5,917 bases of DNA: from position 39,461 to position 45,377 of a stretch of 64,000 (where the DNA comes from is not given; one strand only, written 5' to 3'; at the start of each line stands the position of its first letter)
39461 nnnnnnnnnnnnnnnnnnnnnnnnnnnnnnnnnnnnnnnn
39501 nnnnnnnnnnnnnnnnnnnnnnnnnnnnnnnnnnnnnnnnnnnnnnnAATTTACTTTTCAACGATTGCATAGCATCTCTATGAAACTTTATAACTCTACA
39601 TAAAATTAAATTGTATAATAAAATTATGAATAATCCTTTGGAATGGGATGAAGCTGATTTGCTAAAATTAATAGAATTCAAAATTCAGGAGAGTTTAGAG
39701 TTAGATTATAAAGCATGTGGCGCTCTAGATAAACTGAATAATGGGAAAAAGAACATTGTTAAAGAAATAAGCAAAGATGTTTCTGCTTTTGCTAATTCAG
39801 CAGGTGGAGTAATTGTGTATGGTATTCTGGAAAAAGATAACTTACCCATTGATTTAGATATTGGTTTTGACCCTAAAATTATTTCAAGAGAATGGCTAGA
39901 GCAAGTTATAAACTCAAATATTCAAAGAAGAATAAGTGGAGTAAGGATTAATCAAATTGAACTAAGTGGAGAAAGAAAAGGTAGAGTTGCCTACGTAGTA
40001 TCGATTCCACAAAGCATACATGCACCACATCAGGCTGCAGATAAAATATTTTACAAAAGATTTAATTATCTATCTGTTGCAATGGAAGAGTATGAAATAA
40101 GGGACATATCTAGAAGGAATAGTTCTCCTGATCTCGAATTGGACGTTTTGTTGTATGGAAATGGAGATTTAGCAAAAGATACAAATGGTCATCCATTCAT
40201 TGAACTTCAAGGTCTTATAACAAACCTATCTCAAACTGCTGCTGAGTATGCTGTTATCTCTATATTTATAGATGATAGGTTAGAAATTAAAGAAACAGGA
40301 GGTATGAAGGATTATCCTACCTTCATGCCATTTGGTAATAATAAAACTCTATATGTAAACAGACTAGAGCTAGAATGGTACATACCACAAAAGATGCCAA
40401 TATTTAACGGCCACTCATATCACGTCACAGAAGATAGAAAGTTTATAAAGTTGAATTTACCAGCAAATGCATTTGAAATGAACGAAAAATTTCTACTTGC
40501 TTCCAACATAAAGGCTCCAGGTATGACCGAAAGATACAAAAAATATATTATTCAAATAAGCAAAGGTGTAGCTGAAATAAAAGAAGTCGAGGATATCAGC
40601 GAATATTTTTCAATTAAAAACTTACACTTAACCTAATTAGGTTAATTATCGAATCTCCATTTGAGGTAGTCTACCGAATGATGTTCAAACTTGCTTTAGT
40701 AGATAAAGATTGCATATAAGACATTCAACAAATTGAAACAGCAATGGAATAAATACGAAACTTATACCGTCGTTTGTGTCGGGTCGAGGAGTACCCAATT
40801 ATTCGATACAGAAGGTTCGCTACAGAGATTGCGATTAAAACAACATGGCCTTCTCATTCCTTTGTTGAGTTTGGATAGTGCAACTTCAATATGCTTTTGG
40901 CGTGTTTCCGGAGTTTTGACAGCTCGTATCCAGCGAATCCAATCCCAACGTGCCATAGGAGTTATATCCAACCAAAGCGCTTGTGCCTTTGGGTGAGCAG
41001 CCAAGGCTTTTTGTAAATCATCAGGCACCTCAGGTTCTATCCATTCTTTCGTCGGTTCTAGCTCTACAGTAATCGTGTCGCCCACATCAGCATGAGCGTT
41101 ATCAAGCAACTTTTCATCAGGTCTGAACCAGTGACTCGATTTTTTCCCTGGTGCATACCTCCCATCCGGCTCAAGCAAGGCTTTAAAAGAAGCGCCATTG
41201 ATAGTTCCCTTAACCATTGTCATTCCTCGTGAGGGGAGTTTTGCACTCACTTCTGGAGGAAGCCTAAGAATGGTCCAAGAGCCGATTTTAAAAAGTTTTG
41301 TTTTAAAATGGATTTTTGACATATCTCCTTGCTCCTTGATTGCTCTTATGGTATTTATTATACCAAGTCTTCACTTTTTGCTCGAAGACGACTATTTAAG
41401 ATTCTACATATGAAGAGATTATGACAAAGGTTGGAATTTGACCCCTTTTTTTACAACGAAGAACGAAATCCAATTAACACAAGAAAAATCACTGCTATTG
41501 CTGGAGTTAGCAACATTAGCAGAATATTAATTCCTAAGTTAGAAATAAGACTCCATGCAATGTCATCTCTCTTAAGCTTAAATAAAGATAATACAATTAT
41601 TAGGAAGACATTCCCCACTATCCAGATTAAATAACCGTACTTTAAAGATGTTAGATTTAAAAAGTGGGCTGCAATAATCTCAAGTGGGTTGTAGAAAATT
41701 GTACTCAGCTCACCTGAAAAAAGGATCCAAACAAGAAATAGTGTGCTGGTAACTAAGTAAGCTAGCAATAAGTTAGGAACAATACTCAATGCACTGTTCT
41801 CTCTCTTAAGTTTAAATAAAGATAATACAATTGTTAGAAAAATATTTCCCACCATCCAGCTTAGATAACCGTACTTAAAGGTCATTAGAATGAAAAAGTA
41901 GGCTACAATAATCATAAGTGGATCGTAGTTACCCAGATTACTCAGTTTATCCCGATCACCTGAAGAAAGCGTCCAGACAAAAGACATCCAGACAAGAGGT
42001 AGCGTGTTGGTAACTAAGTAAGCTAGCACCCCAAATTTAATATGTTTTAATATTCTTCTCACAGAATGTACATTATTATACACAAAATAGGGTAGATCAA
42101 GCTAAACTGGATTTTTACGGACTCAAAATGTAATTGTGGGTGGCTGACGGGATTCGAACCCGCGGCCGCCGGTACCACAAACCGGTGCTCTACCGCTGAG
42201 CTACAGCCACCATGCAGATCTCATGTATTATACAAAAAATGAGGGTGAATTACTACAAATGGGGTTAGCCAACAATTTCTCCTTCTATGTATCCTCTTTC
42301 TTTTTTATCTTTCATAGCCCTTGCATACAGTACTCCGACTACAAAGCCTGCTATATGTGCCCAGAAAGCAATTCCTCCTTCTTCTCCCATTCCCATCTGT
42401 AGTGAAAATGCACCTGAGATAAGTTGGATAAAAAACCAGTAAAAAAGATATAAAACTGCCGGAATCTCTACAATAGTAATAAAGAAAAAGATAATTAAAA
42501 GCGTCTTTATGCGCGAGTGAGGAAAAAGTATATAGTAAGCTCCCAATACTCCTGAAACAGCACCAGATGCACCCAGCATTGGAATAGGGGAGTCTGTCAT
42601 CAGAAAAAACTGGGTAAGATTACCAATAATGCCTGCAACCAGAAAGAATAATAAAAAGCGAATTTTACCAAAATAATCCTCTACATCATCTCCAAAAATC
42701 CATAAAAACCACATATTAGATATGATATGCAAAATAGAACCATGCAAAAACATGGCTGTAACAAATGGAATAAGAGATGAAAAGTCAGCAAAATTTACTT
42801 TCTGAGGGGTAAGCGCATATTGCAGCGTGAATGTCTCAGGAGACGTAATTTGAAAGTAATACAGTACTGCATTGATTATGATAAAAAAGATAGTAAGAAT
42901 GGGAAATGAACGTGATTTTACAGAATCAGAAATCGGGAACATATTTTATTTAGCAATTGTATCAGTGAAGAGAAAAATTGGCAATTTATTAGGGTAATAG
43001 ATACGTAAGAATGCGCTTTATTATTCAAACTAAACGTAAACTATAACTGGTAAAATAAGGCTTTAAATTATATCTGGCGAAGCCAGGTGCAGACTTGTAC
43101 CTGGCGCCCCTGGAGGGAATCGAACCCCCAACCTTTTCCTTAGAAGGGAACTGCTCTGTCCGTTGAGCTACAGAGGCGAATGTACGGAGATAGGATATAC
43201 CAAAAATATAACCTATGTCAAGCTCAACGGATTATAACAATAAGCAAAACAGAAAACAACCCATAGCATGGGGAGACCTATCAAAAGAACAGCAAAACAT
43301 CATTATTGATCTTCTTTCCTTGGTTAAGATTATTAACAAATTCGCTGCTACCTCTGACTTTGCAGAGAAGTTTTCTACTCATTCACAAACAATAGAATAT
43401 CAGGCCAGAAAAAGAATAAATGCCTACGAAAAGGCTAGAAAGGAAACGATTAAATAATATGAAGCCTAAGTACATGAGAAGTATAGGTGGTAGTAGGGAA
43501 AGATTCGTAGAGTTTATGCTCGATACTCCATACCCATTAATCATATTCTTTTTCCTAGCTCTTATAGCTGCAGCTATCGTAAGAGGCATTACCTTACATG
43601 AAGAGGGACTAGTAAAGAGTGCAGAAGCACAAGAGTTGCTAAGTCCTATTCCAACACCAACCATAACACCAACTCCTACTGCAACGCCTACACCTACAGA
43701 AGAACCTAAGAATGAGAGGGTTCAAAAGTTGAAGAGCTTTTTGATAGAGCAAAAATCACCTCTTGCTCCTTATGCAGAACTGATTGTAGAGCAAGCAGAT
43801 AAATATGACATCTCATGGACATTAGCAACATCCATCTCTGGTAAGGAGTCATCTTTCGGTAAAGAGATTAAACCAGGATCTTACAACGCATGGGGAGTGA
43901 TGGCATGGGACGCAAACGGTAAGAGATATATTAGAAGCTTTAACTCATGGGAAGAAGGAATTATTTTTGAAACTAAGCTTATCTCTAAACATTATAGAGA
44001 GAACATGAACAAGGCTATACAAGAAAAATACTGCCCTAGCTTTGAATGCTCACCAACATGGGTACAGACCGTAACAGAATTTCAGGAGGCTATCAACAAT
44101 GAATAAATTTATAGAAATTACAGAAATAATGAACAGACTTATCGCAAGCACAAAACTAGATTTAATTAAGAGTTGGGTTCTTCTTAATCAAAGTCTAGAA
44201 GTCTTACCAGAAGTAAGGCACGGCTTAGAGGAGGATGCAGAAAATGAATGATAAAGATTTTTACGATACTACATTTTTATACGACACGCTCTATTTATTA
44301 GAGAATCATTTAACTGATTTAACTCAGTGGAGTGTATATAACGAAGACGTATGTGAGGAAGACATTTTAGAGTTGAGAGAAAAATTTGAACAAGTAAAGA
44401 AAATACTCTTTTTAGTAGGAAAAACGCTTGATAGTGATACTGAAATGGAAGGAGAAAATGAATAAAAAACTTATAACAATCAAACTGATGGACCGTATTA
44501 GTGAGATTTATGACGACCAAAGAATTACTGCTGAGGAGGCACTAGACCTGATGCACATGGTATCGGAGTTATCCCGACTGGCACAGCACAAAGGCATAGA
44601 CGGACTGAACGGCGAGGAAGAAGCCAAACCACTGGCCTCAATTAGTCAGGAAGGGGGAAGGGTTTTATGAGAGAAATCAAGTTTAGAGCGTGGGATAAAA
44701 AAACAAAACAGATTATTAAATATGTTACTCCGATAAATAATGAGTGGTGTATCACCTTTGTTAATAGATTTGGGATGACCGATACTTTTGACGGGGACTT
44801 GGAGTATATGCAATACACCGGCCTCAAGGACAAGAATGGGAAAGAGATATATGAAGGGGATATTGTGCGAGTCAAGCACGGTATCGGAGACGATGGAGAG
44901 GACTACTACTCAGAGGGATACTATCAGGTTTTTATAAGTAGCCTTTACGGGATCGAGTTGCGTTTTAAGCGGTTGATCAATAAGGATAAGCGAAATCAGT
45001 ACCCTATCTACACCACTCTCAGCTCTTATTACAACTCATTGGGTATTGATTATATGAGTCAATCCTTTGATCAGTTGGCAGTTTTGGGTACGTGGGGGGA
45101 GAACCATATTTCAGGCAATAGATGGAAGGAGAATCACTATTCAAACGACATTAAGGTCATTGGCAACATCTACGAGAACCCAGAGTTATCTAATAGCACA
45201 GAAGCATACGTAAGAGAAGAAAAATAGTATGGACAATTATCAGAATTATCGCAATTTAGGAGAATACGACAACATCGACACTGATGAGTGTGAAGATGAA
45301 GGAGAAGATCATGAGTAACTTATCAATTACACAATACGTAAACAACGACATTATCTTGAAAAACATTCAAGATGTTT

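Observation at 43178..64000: Phage-derived region next to tRNA-Arg(TCT)/tRNA-His with recognisable replication/recombination genes but no recognisable integrase, terminase or capsid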

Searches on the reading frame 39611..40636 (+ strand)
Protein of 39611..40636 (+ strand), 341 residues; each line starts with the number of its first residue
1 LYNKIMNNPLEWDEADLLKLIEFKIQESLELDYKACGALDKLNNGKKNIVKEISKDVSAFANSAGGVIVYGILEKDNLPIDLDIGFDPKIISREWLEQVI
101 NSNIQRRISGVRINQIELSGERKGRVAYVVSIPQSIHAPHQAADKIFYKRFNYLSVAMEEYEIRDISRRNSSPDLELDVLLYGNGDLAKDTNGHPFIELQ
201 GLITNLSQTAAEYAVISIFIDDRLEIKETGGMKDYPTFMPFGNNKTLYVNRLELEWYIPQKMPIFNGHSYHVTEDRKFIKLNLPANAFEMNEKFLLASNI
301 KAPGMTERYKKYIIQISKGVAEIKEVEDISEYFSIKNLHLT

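Call 11: search_protein_families(library=pfam, proteins=[window:39611-40636:+], max_evalue=0.001)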
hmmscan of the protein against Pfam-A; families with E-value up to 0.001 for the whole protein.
window:39611-40636:+ (341 aa): 1 family
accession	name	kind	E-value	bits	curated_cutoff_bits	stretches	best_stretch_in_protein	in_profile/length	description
PF04326.19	SLFN_AlbA_2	-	4.5e-13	50.2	25.3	1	27-156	1-115/118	Schlafen, AlbA_2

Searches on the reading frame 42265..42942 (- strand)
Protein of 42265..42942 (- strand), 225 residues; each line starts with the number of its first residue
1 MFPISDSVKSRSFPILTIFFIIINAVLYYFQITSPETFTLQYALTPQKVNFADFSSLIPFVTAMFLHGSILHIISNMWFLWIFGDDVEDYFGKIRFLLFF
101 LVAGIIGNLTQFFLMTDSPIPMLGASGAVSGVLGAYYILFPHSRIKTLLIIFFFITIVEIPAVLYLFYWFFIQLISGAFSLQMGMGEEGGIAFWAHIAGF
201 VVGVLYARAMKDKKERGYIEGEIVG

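Call 11: search_protein_families(library=pfam, proteins=[window:42265-42942:-], max_evalue=0.001)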
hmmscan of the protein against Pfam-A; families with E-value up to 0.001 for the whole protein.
window:42265-42942:- (225 aa): 2 families
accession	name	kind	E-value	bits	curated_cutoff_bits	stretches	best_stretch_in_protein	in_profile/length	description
PF01694.28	Rhomboid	-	1.1e-34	120.1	22.6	1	57-209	4-139/143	Rhomboid domain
PF08551.15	DUF1751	-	0.00024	22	22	1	60-114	11-65/99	Eukaryotic integral membrane protein (DUF1751)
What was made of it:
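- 42265..42942 (-): Last clear host gene: rhomboid protease. PF01694, E 1e-34 (call 11).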

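Call 16: find_encoding_contigs(protein=window:42265-42942:-, flank=10000, max_places=10)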
Protein window:42265-42942:- (225 aa): 2 contigs read that carry it; 1 place shown.
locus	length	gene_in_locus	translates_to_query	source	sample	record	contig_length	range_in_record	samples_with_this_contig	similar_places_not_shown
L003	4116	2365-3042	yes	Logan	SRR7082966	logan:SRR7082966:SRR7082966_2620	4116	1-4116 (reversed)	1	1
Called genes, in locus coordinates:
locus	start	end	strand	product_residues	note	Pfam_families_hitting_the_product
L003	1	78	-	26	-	?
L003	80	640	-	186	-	PF09643:YopX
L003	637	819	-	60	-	-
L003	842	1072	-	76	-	-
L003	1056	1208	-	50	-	-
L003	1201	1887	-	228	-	-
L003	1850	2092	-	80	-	-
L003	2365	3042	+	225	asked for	PF01694:Rhomboid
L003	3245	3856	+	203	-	-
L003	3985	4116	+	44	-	?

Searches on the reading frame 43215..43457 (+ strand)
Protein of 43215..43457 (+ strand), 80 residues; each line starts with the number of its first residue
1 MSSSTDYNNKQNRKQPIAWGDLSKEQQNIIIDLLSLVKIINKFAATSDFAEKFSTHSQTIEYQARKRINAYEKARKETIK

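Call 87: search_protein_families(library=phrogs, proteins=[window:43215-43457:+], max_evalue=0.01)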
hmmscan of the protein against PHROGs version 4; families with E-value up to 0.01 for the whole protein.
window:43215-43457:+ (80 aa): 0 families

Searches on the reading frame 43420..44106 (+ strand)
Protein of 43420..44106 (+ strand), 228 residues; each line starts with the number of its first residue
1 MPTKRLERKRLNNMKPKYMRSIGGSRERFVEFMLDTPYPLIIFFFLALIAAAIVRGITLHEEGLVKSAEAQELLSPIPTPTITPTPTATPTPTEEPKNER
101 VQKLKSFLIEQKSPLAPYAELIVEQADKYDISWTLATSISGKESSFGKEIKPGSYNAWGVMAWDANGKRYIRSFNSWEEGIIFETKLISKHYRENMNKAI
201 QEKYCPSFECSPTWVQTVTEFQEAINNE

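Call 8: search_protein_families(library=phrogs, proteins=[window:43420-44106:+], max_evalue=0.01)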
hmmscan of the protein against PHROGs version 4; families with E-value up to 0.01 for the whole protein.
window:43420-44106:+ (228 aa): 0 families

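Call 9: search_protein_families(library=pfam, proteins=[window:43420-44106:+], max_evalue=0.01)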
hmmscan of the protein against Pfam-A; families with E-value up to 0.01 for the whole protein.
window:43420-44106:+ (228 aa): 1 family
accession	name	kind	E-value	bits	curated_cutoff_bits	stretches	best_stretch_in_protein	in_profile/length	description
PF01832.25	Glucosaminidase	-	8.3e-06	26.9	30.2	1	120-224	2-120/123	Mannosyl-glycoprotein endo-beta-N-acetylglucosaminidase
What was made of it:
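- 43215..44670 (+): Left-end ORFs of 80, 228, 50, 76 and 80 aa. The 228-aa protein has a TM segment, a PT-rich linker and a weak glucosaminidase-like domain. Assigned to the phage only by packing and strand; this stretch could be a moron or host DNA. PF01832 at 26.9 bits, below the cut-off of 30.2 (call 9).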

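Call 59: find_related_loci(query=window:43420-44106:+, collection=viral_contigs, flank=10000)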
Query window:43420-44106:+ (228 aa) in viral_contigs; peptide patterns used: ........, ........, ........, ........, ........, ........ (x = any residue, [..] = any of these).
4 stretches matched a pattern, but none encodes a relative of the query by tblastn (E <= 1e-3).

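Call 110: search_dna_similar(query=window:43420-44106:+, collection=phages, mode=protein, max_rows=10, max_evalue=0.001)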
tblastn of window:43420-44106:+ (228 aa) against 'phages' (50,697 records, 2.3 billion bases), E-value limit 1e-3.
No match.
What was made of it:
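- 43215..44670 (+): No homologue in IMG/VR or GenBank phages (calls 59, 110).
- Tried and rejected: The left-end 228-aa protein has no relatives in IMG/VR or GenBank phages (calls 59, 110).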

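Call 117: find_encoding_contigs(protein=window:43420-44106:+, flank=10000, max_places=10)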
Protein window:43420-44106:+ (228 aa): 2 contigs read that carry it; 1 place shown.
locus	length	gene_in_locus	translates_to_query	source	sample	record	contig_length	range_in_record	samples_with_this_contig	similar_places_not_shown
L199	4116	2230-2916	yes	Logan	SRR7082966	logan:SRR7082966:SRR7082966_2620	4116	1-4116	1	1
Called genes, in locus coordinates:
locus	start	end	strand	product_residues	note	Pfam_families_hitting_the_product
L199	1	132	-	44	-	?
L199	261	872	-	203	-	-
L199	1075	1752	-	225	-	PF01694:Rhomboid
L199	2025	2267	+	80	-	-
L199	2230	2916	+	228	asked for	-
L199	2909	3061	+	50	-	-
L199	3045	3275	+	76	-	-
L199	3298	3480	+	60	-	-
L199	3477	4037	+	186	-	PF09643:YopX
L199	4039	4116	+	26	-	?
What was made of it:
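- Logan contigs cross the left junction without branching, so no excised form is evident in those runs (calls 16, 117).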

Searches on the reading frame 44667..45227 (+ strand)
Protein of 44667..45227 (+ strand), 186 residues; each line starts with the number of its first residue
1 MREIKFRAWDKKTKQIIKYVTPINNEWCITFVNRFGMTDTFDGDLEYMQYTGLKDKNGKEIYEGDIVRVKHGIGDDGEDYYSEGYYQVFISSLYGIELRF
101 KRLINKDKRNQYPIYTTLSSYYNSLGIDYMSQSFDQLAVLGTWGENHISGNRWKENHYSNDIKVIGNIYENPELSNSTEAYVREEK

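Call 12: search_protein_families(library=pfam, proteins=[window:44667-45227:+], max_evalue=0.01)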
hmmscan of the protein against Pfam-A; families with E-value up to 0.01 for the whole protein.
window:44667-45227:+ (186 aa): 1 family
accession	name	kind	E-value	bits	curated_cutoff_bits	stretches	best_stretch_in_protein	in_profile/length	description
PF09643.15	YopX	-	2.1e-18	67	22.4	2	5-72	1-75/128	YopX protein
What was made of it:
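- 44667..45227 (+): YopX-family protein. PF09643, E 2e-18 (call 12).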
